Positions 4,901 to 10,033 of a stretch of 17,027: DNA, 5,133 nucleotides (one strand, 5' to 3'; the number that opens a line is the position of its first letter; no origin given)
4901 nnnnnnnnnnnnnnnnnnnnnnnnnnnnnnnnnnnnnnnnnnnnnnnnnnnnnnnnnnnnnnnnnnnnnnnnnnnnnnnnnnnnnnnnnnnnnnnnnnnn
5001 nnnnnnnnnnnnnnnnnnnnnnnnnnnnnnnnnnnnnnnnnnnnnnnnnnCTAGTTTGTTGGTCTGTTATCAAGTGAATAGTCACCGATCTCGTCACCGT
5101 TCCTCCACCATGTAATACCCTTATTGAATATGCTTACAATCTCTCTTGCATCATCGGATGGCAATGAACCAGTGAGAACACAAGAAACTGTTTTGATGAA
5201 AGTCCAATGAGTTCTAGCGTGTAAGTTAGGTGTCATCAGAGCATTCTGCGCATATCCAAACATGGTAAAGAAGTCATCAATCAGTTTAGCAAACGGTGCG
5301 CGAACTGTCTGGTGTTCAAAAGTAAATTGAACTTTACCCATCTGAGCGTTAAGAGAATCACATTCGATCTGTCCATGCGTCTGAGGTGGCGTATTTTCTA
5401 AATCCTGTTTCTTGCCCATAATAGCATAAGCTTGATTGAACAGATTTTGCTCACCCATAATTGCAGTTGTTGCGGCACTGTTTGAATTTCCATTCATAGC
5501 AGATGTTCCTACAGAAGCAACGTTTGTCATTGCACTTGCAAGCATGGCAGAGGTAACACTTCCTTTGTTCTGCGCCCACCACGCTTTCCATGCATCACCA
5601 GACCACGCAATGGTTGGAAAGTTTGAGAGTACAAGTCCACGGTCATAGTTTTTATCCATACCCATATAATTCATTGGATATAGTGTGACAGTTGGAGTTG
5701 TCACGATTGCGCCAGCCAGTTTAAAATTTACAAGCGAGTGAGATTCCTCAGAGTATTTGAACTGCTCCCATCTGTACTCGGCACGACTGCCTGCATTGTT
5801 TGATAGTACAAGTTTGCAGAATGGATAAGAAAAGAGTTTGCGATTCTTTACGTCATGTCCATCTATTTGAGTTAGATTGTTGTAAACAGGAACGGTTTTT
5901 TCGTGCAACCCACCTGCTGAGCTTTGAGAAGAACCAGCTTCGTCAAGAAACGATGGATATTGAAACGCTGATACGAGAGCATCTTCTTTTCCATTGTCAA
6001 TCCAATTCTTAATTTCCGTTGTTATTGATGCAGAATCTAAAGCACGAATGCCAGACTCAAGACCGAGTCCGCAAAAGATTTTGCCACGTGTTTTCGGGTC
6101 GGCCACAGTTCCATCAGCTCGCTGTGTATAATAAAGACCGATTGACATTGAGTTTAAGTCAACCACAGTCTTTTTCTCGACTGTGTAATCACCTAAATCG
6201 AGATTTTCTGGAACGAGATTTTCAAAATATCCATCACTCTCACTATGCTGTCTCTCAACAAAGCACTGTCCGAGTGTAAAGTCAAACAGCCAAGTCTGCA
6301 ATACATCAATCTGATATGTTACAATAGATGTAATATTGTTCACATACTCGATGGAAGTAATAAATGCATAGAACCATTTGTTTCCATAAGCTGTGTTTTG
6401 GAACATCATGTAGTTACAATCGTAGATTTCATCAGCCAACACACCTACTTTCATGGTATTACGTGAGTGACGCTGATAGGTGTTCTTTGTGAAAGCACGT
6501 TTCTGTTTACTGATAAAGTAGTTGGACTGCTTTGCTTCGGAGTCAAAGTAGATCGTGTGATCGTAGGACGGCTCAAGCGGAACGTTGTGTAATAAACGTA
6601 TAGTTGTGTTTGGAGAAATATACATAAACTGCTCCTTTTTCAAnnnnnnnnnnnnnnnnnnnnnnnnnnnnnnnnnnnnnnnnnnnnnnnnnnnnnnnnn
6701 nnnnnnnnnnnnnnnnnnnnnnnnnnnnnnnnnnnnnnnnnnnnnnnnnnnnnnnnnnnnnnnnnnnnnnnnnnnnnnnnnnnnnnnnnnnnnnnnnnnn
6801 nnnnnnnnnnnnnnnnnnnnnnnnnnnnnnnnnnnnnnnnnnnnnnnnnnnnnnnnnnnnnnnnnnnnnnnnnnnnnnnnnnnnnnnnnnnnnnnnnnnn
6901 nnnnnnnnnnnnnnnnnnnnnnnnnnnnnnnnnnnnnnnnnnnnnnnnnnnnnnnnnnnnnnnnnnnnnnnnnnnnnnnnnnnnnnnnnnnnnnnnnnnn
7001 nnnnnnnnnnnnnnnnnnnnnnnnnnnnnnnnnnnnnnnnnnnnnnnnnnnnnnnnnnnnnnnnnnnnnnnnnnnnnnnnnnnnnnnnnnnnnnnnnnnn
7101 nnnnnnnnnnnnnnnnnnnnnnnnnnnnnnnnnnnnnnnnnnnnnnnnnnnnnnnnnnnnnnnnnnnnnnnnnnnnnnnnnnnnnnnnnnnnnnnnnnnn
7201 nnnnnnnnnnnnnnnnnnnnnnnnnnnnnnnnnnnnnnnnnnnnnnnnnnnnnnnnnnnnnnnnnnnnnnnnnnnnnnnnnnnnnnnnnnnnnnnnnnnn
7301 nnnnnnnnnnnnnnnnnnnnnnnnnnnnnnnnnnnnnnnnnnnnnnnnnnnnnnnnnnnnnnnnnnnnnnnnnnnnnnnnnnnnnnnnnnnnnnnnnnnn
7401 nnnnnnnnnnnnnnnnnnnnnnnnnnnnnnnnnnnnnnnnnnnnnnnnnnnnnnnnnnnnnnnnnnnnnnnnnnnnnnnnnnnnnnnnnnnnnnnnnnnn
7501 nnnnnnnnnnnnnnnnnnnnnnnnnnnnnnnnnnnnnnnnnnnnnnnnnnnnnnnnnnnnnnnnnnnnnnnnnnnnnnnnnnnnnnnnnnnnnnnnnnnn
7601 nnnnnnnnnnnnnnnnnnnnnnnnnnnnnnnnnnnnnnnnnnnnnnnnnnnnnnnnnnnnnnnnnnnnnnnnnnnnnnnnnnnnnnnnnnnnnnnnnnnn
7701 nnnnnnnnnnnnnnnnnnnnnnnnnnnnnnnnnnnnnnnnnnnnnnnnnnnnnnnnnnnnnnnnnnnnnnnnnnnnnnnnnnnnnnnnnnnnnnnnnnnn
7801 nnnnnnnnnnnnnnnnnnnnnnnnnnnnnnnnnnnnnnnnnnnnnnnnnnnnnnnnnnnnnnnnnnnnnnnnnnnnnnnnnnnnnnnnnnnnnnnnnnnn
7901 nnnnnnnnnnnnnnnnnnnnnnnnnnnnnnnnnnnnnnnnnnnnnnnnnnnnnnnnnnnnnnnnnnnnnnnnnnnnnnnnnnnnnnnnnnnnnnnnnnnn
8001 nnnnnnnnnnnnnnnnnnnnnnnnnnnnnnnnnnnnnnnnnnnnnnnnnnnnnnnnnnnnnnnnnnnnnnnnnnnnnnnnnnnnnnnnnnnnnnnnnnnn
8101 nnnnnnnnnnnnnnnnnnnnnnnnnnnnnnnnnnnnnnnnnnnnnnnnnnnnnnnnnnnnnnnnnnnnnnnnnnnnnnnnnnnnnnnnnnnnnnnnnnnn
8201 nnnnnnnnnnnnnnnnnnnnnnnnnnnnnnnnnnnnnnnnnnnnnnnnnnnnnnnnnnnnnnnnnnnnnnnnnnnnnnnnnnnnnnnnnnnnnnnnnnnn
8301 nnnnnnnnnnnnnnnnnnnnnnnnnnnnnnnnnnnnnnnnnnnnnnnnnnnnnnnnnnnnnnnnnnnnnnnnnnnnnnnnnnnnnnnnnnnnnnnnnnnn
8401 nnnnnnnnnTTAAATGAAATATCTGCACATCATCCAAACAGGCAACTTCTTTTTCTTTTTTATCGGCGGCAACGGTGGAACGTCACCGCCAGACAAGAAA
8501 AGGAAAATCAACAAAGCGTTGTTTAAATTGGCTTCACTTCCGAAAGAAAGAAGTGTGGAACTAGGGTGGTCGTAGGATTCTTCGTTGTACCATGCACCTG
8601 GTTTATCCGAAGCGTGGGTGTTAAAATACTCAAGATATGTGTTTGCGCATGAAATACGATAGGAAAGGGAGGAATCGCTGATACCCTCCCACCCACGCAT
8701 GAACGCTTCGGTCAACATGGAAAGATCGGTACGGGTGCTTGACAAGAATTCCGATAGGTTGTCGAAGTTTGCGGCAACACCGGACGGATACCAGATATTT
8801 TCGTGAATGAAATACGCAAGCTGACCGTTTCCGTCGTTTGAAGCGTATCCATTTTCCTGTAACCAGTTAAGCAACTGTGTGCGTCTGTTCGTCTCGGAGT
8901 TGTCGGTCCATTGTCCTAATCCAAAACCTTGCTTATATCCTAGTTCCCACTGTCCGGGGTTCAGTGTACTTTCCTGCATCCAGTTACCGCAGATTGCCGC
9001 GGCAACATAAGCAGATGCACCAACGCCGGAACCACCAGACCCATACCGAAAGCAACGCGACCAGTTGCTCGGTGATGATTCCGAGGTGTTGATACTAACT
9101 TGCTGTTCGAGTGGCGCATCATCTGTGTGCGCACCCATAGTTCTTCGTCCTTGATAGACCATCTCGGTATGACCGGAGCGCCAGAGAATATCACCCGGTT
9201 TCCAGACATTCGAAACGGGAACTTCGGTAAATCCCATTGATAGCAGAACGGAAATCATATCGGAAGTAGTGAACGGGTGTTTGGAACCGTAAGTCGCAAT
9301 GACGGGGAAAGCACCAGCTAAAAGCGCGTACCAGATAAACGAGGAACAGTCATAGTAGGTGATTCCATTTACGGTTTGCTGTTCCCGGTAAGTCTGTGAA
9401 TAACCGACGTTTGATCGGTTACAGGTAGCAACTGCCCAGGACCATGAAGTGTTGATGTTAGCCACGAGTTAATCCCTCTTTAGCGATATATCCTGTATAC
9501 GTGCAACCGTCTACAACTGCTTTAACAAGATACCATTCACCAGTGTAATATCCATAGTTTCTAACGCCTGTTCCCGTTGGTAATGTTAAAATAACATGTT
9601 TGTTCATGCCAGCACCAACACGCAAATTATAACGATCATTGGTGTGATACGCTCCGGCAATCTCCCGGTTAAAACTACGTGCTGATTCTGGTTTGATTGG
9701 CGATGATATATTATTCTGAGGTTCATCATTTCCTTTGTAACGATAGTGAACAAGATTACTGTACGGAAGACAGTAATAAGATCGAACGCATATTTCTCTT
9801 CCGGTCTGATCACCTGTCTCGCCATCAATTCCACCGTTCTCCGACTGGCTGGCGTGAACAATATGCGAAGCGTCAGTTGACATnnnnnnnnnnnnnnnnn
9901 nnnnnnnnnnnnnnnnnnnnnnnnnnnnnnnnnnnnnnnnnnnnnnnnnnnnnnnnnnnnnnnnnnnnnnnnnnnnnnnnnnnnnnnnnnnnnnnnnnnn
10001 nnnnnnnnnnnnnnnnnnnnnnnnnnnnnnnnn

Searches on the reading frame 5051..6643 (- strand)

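Call 7: search_protein_families(library=pfam, proteins=[window:5051-6643:-], max_evalue=0.01)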
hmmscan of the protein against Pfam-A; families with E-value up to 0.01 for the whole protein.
window:5051-6643:- (530 aa): 2 families
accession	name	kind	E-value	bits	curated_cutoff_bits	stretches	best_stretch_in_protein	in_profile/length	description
PF16838.11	Caud_tail_N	-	1.7e-25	90.3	27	1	13-121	3-118/120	Caudoviral major tail protein N-terminus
PF20934.2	phi29_gp9_C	-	1.8e-23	83.6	27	1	366-526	290-448/449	Bacillus phage phi29, Tail knob protein gp9, C-terminal domain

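Call 8: search_protein_families(library=phrogs, proteins=[window:5051-6643:-], max_evalue=0.001)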
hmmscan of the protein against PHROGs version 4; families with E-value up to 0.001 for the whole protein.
window:5051-6643:- (530 aa): 4 families
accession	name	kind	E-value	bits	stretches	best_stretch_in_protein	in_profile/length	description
phrog_2248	-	tail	5.9e-73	247.5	2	11-152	3-142/590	tail protein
phrog_16740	-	tail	1e-13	52.4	1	361-527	209-396/399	tail protein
phrog_16615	-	other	1.7e-12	48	1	17-147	6-138/529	peptidase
phrog_32033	-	tail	1.2e-08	35.1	1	10-133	2-130/562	tail protein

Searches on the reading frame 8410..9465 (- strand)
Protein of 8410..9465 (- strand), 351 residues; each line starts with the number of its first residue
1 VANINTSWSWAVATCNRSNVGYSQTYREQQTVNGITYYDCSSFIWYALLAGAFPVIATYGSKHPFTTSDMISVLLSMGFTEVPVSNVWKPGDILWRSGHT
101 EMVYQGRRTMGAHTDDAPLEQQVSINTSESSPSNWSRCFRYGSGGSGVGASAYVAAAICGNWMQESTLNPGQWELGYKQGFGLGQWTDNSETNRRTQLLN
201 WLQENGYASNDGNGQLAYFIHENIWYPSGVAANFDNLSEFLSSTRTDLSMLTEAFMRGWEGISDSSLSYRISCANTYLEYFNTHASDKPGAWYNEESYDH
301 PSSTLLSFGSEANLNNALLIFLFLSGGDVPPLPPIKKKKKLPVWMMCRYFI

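Call 7: search_protein_families(library=pfam, proteins=[window:8410-9465:-], max_evalue=0.01)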
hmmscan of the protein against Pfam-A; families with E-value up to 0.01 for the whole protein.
window:8410-9465:- (351 aa): 3 families
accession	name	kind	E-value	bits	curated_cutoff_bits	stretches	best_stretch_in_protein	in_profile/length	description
PF18013.6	Phage_lysozyme2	-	2.1e-21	77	28.2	1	149-281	14-140/140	Phage tail lysozyme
PF05382.19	Amidase_5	-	8.2e-05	23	21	1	14-94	10-79/142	Bacteriophage peptidoglycan hydrolase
PF25309.1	ELLD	-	9.5e-05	22.8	27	1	11-104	54-169/175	Endolysin-like domain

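Call 8: search_protein_families(library=phrogs, proteins=[window:8410-9465:-], max_evalue=0.001)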
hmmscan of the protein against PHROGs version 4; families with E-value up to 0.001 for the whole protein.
window:8410-9465:- (351 aa): 5 families
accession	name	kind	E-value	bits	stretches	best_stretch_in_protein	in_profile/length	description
phrog_11037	-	unknown function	2.9e-10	40.9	1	154-276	34-153/365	-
phrog_20677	-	unknown function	4.3e-09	36.3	1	12-47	435-469/631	-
phrog_8949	-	unknown function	3.9e-07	30.8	1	147-222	345-415/557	-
phrog_14030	-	unknown function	6.4e-07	30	1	10-123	58-190/273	-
phrog_35693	-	unknown function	1.1e-06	27.8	1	153-282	174-304/858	-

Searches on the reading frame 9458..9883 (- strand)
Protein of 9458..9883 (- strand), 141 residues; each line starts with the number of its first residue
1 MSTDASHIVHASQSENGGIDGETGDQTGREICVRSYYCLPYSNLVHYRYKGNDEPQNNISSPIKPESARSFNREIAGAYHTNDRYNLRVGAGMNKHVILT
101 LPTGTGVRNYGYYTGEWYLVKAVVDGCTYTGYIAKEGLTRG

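Call 7: search_protein_families(library=pfam, proteins=[window:9458-9883:-], max_evalue=0.01)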
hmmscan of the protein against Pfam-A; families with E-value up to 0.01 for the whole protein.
window:9458-9883:- (141 aa): 2 families
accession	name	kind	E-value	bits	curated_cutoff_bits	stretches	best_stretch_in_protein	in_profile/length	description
PF25309.1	ELLD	-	6.1e-07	29.9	27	1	8-45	1-39/175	Endolysin-like domain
PF08239.17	SH3_3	-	0.0059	17.2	27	1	86-138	4-53/54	Bacterial SH3 domain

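Call 8: search_protein_families(library=phrogs, proteins=[window:9458-9883:-], max_evalue=0.001)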
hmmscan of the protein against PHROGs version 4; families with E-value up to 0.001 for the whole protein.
window:9458-9883:- (141 aa): 2 families
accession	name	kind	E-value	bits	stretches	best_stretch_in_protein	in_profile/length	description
phrog_14030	-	unknown function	3e-12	47.5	1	59-136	186-269/273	-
phrog_32635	-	unknown function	1.3e-05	25.6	1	2-45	116-159/318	-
